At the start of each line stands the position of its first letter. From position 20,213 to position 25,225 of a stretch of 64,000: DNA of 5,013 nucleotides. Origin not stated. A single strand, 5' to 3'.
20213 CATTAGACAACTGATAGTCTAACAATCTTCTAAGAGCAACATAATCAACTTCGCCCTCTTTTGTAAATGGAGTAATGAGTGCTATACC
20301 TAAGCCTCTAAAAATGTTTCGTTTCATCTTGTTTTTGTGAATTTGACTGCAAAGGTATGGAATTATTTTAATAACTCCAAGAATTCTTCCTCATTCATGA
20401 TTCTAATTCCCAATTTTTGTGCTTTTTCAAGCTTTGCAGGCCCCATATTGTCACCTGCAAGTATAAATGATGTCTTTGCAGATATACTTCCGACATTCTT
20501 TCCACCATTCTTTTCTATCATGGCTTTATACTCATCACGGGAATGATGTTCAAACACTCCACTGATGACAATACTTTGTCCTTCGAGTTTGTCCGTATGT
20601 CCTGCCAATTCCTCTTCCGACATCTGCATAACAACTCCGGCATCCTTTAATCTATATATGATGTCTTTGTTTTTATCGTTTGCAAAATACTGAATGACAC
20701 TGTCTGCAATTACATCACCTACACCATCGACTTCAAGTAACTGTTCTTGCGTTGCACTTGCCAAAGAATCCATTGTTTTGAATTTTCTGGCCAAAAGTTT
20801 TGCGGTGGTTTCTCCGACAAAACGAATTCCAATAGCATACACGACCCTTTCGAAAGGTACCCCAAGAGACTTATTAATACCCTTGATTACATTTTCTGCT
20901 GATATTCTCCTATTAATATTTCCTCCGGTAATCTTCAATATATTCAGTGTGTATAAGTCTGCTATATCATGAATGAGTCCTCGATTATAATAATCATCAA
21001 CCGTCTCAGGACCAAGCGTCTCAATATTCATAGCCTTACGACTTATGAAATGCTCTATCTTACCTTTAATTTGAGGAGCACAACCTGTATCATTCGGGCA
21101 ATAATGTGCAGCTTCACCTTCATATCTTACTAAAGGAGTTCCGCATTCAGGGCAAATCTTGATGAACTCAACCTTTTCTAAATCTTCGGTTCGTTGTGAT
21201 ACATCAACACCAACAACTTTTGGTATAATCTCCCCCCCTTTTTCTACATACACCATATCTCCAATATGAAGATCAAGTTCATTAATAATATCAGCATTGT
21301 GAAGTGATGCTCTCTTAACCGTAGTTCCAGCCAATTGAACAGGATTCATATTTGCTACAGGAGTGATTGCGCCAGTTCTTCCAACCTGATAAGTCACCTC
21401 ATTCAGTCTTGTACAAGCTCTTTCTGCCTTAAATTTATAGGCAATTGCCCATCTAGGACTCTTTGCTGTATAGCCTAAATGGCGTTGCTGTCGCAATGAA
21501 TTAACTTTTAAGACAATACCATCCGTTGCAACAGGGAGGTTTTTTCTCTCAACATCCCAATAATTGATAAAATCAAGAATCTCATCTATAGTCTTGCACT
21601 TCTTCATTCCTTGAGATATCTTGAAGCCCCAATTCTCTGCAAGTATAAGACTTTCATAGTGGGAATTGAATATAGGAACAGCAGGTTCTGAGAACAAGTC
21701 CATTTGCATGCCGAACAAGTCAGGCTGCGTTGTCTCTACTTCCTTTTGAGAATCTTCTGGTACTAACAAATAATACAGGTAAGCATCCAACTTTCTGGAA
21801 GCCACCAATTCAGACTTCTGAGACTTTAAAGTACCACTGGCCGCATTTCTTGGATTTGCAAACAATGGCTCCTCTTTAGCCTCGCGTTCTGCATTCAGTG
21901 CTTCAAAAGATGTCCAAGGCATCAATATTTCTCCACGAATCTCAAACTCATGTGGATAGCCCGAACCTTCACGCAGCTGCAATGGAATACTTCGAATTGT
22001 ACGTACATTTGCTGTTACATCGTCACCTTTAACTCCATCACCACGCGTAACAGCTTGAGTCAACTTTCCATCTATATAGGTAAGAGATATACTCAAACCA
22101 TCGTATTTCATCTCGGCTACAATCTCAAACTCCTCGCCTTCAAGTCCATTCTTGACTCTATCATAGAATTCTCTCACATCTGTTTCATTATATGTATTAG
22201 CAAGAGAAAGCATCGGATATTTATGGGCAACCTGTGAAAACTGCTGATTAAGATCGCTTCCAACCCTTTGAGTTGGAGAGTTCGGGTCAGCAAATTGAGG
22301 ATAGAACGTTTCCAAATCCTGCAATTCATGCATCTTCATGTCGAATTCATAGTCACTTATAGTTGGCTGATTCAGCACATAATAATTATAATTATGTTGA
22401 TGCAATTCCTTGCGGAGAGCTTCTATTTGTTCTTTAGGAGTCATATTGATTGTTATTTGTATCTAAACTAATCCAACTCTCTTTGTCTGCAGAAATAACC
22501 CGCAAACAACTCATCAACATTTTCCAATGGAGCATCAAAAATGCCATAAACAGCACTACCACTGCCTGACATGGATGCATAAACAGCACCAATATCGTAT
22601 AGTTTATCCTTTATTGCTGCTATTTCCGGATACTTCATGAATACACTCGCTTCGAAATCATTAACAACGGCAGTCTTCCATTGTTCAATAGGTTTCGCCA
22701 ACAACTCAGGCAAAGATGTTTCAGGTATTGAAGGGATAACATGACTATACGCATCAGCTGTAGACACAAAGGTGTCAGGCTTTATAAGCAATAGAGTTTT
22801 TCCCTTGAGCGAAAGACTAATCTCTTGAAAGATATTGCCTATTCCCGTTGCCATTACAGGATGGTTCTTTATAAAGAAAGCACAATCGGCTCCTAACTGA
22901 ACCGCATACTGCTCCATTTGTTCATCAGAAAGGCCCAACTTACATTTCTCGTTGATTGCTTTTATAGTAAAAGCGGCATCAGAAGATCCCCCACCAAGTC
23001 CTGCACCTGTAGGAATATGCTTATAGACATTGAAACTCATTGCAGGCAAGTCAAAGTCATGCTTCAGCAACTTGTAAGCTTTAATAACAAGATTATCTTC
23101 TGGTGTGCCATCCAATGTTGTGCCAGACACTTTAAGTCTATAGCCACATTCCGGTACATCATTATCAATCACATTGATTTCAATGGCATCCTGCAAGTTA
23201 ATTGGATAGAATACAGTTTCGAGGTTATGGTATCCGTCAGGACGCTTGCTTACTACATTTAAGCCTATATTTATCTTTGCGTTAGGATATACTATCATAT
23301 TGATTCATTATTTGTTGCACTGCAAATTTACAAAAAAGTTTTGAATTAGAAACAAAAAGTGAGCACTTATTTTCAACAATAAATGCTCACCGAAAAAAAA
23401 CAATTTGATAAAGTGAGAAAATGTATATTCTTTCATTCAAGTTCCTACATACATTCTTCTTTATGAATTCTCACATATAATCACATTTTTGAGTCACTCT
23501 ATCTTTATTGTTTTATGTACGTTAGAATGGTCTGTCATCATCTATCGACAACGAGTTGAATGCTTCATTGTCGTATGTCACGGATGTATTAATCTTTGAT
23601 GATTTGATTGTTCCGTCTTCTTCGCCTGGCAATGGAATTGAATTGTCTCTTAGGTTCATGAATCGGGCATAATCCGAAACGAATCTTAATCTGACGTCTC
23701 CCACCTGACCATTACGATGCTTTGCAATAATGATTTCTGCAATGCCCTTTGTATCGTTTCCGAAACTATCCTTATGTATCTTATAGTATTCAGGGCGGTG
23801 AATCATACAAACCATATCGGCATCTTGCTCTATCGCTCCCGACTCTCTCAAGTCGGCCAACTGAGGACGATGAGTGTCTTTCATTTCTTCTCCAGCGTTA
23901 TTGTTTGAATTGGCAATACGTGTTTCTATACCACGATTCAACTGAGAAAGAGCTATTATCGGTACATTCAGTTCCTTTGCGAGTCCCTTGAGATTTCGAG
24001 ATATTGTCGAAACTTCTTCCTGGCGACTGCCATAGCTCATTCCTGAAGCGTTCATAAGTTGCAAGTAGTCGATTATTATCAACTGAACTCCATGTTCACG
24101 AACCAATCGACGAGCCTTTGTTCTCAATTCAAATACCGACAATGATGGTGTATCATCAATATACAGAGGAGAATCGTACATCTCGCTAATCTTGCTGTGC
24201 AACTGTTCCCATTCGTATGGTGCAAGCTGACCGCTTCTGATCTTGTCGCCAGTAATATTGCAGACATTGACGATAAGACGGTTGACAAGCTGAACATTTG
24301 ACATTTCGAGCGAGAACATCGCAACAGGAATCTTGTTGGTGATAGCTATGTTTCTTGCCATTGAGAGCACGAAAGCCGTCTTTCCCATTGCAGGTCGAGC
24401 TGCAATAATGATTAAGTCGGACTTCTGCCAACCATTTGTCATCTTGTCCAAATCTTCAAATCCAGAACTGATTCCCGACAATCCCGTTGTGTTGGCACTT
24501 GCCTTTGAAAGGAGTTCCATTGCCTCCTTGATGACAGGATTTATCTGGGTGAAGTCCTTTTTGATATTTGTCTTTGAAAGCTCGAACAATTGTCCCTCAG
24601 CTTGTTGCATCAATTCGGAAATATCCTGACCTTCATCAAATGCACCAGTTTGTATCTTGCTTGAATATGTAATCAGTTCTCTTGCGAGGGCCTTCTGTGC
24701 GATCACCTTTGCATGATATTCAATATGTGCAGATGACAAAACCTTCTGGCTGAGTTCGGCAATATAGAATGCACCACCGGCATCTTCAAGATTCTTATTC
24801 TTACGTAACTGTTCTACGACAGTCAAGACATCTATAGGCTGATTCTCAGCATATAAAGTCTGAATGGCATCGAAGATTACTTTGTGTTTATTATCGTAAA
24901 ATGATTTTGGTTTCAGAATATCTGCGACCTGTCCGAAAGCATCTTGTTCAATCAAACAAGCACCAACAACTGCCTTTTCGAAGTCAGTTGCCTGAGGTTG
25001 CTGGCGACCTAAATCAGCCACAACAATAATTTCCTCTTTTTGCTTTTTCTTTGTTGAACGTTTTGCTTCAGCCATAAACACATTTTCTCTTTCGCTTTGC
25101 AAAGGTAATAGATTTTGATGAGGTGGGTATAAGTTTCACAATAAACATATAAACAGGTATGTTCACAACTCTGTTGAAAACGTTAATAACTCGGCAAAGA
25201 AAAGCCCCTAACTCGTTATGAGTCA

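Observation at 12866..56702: Dispersed, modular family of tandem arrays with a strict 21-22 bp period, usually four units, each unit carrying a small dyad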

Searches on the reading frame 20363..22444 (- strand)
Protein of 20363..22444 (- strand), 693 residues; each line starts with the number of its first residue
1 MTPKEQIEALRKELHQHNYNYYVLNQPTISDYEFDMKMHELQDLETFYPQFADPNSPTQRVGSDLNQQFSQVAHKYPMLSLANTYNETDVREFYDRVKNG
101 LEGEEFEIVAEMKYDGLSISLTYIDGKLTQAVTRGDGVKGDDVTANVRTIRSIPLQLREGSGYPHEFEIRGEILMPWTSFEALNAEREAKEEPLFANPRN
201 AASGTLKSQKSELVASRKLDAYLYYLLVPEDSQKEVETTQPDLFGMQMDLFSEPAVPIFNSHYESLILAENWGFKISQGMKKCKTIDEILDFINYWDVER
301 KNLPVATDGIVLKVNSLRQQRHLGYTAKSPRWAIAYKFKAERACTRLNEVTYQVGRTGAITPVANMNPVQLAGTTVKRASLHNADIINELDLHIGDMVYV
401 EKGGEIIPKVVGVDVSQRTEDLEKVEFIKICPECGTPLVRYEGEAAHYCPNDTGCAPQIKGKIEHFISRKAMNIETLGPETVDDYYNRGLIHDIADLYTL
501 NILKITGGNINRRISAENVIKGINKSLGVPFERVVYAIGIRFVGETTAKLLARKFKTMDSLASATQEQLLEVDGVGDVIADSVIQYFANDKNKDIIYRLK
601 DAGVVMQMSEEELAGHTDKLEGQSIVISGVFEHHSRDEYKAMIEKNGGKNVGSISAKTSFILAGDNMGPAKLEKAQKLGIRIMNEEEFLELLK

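Call 46: search_protein_families(library=pfam, proteins=[window:20363-22444:-])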
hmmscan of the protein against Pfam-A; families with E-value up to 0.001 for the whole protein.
window:20363-22444:- (693 aa): 8 families
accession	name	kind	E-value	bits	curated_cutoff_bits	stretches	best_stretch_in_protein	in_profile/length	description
PF01653.23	DNA_ligase_aden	-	2.9e-85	286.3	27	2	67-240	2-175/253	NAD-dependent DNA ligase adenylation domain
PF03120.22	DNA_ligase_OB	-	5.2e-34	116.4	32.9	1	345-420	2-77/79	NAD-dependent DNA ligase OB-fold domain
PF12826.13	HHH_2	-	4.8e-25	87.9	27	1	533-596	1-64/64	Helix-hairpin-helix motif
PF00533.33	BRCT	-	2.6e-15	56.9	21.3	1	617-692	3-78/78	BRCA1 C Terminus (BRCT) domain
PF03119.21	DNA_ligase_ZBD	-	4.3e-11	42.9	25.8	1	431-455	2-25/27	NAD-dependent DNA ligase C4 zinc finger domain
PF22745.1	Nlig-Ia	-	1.1e-08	36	27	1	3-53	2-52/92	DNA ligase-like, N-terminal NAD+-binding domain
PF14520.12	HHH_5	-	9e-07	29.7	27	1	538-585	5-53/57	Helix-hairpin-helix domain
PF12738.14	PTCB-BRCT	-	0.0005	20.5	22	0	628-684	5-60/63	twin BRCT domain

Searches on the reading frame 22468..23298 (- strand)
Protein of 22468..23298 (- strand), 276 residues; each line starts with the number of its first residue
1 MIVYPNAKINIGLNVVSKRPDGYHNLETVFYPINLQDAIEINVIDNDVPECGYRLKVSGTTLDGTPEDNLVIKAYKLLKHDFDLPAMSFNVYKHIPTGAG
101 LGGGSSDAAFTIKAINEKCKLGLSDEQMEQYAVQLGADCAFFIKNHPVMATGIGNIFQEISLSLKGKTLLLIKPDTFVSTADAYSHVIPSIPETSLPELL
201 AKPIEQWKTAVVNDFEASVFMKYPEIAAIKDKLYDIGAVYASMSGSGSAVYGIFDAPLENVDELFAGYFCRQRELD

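Call 46: search_protein_families(library=pfam, proteins=[window:22468-23298:-])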
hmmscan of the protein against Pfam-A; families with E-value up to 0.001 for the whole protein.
window:22468-23298:- (276 aa): 2 families
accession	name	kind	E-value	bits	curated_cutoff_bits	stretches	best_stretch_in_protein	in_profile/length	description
PF00288.32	GHMP_kinases_N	-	6.6e-16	58.7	22.3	1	69-143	1-84/87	GHMP kinases N terminal domain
PF08544.19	GHMP_kinases_C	-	4.3e-09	37.1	21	1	201-255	7-69/85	GHMP kinases C terminal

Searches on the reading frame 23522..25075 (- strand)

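Call 46: search_protein_families(library=pfam, proteins=[window:23522-25075:-])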
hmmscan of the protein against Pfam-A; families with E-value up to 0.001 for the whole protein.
window:23522-25075:- (517 aa): 4 families
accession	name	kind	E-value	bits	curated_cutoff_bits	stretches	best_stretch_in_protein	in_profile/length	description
PF03796.21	DnaB_C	-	4.6e-105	351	27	1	201-474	1-255/255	DnaB-like helicase C terminal domain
PF00772.26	DnaB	-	2.3e-32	111.5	23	1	25-126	1-102/103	DnaB-like helicase N terminal domain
PF13481.12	AAA_25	-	2.9e-10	40.5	27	1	202-379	15-190/195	AAA domain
PF20307.4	divDNAB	-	6.5e-08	32.1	26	0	328-426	199-292/356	Divergent DnaB-like ATPase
